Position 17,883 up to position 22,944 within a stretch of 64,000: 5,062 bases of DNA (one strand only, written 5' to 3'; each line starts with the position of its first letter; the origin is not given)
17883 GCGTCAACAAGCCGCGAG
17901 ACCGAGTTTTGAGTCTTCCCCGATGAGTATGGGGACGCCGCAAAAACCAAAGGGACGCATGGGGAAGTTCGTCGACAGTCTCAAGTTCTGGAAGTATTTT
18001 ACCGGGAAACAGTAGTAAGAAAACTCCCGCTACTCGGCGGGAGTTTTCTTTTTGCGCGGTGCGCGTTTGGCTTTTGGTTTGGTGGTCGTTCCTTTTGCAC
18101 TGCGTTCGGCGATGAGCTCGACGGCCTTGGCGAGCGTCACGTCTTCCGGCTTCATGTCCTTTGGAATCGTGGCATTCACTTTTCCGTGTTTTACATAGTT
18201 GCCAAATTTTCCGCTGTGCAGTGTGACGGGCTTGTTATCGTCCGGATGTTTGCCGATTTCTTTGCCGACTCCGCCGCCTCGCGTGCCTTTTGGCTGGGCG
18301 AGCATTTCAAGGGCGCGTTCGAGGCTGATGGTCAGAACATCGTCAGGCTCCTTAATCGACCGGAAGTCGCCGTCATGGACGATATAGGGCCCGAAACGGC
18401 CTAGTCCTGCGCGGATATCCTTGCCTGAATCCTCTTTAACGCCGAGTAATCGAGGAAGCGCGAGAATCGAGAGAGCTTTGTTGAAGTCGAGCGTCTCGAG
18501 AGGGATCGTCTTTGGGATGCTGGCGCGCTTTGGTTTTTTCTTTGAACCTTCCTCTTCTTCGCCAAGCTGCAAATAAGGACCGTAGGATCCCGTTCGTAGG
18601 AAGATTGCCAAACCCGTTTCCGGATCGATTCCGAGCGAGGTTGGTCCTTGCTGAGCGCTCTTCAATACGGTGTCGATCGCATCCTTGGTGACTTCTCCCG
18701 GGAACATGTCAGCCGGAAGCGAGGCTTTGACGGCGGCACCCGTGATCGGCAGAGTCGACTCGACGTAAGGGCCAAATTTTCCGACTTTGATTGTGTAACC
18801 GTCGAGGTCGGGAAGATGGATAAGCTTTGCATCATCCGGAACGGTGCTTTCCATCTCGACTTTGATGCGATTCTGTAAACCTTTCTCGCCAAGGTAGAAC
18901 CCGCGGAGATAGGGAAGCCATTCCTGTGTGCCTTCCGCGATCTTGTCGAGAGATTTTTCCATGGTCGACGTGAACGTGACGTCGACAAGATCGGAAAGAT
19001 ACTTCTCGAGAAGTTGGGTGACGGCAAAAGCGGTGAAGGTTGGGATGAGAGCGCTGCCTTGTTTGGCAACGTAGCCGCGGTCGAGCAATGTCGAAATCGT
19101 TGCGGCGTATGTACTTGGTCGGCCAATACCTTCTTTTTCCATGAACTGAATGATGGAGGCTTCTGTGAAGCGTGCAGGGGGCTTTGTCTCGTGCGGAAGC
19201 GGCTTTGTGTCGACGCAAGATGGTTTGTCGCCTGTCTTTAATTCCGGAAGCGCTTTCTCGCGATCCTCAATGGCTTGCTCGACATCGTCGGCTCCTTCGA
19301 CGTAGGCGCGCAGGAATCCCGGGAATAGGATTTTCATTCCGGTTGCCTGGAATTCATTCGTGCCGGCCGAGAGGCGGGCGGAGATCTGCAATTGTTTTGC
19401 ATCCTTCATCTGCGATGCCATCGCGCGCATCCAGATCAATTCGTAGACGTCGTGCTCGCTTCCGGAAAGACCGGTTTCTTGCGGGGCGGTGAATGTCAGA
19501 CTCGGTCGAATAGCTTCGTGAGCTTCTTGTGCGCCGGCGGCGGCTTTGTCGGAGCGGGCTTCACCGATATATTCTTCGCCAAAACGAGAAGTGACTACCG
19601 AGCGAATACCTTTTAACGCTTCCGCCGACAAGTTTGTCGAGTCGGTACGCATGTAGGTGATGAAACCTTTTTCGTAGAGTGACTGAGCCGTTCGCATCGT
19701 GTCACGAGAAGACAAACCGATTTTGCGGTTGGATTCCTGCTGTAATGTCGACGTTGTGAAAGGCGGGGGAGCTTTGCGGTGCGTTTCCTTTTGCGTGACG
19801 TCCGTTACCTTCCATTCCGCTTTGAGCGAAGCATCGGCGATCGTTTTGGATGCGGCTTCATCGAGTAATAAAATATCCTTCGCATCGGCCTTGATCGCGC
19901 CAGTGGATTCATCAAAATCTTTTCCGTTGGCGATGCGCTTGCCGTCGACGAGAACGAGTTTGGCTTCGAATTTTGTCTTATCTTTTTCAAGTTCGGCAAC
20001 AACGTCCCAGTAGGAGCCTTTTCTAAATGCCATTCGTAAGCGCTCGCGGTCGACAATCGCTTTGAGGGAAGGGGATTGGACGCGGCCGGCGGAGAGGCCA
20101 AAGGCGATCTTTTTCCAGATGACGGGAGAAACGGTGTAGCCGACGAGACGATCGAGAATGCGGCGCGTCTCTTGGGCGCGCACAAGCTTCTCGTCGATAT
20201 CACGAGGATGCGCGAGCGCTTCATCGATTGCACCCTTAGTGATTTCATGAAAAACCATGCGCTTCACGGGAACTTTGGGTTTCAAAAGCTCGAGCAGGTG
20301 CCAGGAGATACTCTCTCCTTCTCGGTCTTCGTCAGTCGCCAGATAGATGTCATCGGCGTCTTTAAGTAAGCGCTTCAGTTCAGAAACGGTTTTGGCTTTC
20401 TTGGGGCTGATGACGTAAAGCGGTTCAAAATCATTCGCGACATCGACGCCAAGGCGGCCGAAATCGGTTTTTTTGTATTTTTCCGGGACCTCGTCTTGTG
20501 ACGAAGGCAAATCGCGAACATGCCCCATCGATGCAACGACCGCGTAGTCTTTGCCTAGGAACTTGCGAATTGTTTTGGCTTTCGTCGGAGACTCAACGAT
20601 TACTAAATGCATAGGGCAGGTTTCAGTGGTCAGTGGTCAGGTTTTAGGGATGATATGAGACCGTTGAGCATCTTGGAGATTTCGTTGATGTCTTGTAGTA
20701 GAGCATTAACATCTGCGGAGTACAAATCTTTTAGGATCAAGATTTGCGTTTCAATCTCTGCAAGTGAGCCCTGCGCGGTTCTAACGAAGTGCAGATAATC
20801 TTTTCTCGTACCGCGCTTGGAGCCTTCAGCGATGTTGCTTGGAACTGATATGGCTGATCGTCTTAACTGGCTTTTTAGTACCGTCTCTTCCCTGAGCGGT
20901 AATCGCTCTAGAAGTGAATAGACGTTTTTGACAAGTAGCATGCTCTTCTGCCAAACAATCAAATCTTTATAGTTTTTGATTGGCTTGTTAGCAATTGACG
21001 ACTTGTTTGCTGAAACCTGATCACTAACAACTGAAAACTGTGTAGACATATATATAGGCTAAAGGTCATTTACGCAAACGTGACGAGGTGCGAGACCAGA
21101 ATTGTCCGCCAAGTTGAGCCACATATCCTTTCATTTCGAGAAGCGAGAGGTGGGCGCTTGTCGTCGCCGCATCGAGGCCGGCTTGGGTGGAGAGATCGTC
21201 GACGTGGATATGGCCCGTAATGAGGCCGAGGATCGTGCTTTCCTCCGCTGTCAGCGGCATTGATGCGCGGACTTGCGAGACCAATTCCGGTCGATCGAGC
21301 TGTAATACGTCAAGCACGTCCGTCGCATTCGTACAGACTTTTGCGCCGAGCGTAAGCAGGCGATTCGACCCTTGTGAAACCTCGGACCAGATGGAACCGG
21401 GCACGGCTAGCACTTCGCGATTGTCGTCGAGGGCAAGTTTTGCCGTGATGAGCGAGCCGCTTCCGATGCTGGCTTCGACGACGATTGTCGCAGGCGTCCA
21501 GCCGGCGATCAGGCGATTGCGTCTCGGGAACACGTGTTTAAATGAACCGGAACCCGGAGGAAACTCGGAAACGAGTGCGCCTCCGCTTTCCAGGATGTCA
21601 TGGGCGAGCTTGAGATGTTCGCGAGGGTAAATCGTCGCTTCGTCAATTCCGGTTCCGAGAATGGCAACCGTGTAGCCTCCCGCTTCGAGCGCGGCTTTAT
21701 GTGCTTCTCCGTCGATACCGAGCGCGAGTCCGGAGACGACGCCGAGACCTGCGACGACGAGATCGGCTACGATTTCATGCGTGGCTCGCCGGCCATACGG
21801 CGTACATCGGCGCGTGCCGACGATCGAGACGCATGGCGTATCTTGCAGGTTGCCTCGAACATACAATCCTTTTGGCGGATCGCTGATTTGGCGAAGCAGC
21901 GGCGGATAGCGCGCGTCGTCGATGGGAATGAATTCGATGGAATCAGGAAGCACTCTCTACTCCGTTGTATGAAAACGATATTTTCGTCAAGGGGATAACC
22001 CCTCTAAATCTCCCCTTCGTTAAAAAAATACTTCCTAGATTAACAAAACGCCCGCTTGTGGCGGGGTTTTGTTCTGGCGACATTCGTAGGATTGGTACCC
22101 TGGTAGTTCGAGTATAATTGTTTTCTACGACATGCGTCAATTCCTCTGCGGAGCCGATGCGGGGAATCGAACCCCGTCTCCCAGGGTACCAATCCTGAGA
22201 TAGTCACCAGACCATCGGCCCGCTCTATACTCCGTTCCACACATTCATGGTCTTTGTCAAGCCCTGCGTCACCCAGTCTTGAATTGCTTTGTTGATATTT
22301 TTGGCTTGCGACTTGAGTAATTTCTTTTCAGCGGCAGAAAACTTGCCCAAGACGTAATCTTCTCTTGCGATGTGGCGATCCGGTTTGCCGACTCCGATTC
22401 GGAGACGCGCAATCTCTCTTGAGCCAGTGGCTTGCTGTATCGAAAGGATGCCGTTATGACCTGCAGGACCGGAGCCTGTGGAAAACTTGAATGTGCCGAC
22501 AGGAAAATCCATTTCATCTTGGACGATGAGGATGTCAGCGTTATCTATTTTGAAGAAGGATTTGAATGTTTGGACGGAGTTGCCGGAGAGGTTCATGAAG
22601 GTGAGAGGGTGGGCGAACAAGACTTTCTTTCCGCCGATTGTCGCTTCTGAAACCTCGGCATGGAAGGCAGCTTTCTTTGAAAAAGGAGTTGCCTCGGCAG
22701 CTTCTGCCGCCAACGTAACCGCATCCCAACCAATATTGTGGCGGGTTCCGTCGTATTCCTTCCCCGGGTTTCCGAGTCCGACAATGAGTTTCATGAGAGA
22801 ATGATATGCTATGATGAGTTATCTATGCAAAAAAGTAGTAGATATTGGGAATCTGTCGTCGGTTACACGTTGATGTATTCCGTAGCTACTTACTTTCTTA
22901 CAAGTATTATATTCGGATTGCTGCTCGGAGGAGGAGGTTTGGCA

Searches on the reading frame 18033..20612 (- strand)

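Call 15: search_protein_families(library=pfam, proteins=[window:18033-20612:-], max_evalue=0.001)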
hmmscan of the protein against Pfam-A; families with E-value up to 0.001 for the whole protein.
window:18033-20612:- (860 aa): 3 families
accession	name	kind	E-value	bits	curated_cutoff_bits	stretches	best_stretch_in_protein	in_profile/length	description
PF01131.25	Topoisom_bac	-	1.3e-116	390.5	35.1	1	139-568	2-409/411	DNA topoisomerase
PF13368.11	Toprim_C_rpt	-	7.3e-56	186.4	22.3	3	789-844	1-56/57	Topoisomerase C-terminal repeat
PF01751.28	Toprim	-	1.5e-23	83.2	23.1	1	3-124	2-96/96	Toprim domain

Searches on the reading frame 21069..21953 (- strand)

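Call 15: search_protein_families(library=pfam, proteins=[window:21069-21953:-], max_evalue=0.001)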
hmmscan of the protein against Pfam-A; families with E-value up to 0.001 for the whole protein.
window:21069-21953:- (295 aa): 2 families
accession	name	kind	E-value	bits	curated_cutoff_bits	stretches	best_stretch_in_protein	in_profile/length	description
PF02481.21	DNA_processg_A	-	9.8e-71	237.7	29.6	1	5-208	6-211/212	DNA recombination-mediator protein A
PF17782.7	DprA_WH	-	4.5e-10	39.9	22.9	1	229-284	5-61/61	DprA winged helix domain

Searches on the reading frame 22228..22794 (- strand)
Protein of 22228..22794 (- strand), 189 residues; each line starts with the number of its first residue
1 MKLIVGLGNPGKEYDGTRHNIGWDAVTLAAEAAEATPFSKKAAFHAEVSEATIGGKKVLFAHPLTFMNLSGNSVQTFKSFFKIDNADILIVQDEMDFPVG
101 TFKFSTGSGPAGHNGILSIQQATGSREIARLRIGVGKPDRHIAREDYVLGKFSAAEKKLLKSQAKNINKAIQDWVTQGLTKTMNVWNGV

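Call 15: search_protein_families(library=pfam, proteins=[window:22228-22794:-], max_evalue=0.001)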
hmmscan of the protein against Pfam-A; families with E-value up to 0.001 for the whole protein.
window:22228-22794:- (189 aa): 1 family
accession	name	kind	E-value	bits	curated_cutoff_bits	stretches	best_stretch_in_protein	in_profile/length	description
PF01195.25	Pept_tRNA_hydro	-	2.9e-57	193.9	27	1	3-186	1-182/183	Peptidyl-tRNA hydrolase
